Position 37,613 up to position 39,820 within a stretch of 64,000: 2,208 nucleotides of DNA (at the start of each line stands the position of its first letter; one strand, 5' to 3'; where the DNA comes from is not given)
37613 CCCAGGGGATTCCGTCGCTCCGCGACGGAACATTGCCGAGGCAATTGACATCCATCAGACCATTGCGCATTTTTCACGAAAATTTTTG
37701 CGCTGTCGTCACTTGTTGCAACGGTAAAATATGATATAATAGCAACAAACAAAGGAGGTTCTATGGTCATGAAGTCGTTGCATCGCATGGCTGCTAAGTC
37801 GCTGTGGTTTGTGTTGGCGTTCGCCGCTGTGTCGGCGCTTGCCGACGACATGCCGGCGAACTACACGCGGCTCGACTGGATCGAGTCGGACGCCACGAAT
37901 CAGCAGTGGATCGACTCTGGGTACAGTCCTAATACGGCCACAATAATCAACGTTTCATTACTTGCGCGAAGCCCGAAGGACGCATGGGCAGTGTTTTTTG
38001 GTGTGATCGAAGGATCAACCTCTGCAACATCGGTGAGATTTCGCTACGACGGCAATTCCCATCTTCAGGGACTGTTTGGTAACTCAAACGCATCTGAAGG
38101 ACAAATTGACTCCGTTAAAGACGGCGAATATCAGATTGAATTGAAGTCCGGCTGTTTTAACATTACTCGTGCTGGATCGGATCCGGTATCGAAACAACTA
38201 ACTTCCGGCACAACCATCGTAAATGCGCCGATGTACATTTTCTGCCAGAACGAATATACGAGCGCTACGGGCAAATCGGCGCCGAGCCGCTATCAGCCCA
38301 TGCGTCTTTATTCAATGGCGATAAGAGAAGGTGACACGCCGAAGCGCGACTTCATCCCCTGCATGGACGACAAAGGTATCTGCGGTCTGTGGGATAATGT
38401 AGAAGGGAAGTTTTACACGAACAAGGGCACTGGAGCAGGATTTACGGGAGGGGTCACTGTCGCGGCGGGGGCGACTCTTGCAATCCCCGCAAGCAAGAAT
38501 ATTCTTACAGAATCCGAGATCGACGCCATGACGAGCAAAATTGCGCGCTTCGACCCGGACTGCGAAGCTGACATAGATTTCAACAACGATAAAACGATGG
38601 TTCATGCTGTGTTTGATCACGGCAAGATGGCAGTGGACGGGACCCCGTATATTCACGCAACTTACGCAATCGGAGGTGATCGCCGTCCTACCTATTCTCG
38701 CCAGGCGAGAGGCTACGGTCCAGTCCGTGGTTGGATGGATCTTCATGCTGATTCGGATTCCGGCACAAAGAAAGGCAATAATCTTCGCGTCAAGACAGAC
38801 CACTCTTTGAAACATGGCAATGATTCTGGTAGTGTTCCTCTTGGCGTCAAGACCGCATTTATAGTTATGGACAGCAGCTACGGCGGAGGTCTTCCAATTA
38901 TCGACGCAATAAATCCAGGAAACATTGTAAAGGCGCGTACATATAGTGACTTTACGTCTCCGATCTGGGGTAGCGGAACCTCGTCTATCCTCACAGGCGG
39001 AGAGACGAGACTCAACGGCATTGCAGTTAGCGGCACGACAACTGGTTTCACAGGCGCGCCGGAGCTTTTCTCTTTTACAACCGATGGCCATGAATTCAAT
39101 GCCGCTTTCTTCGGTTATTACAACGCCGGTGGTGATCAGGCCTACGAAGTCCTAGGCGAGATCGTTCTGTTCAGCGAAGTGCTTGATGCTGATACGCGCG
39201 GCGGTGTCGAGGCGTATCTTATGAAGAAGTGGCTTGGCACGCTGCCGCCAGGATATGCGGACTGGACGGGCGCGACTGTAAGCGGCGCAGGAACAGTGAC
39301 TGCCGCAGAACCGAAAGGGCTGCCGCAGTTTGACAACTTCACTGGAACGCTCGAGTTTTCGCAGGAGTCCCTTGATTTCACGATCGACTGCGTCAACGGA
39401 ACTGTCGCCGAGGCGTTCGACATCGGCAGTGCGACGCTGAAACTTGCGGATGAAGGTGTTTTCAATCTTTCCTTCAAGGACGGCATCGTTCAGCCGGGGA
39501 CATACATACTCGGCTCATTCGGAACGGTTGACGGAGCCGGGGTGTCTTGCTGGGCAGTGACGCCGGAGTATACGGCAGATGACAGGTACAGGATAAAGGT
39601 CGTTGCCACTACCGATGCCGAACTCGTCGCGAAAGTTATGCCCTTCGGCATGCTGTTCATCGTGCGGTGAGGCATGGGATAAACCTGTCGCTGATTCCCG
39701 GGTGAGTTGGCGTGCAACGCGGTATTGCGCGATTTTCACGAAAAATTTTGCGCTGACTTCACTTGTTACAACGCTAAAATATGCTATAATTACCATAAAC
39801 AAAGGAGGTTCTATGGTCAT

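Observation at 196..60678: Ten copies of a 66-nt promoter module: two tandem TTGCGY-N4-TTCACG units at a fixed 32-nt distance from an extended -10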

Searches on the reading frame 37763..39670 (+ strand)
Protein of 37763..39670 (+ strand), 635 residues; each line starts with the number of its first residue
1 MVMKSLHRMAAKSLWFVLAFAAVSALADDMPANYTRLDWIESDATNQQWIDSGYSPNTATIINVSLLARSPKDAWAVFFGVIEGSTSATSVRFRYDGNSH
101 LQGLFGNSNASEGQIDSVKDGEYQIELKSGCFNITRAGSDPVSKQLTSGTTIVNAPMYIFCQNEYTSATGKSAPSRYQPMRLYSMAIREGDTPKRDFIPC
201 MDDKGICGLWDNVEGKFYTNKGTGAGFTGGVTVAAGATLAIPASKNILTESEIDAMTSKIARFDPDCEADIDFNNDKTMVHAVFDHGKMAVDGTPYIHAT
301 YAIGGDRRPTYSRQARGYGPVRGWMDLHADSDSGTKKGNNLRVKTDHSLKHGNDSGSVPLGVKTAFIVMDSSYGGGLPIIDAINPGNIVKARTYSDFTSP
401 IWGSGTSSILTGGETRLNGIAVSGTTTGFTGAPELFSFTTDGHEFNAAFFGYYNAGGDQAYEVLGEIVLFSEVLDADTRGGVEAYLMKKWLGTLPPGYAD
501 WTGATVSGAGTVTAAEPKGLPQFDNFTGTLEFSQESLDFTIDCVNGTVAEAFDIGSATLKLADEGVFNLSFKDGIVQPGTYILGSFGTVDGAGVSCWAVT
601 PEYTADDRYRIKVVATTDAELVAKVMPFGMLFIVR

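Call 7: search_protein_families(library=pfam, proteins=[window:37763-39670:+])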
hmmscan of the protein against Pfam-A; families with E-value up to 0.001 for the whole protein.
window:37763-39670:+ (635 aa): 0 families

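Call 29: search_protein_families(library=pfam, proteins=[window:37763-39670:+], max_evalue=0.5)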
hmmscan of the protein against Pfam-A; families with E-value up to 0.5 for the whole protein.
window:37763-39670:+ (635 aa): 1 family
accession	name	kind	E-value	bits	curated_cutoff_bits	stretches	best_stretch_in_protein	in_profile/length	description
PF25612.1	DUF7940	-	0.25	12.4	27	0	482-512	27-57/63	Family of unknown function (DUF7940)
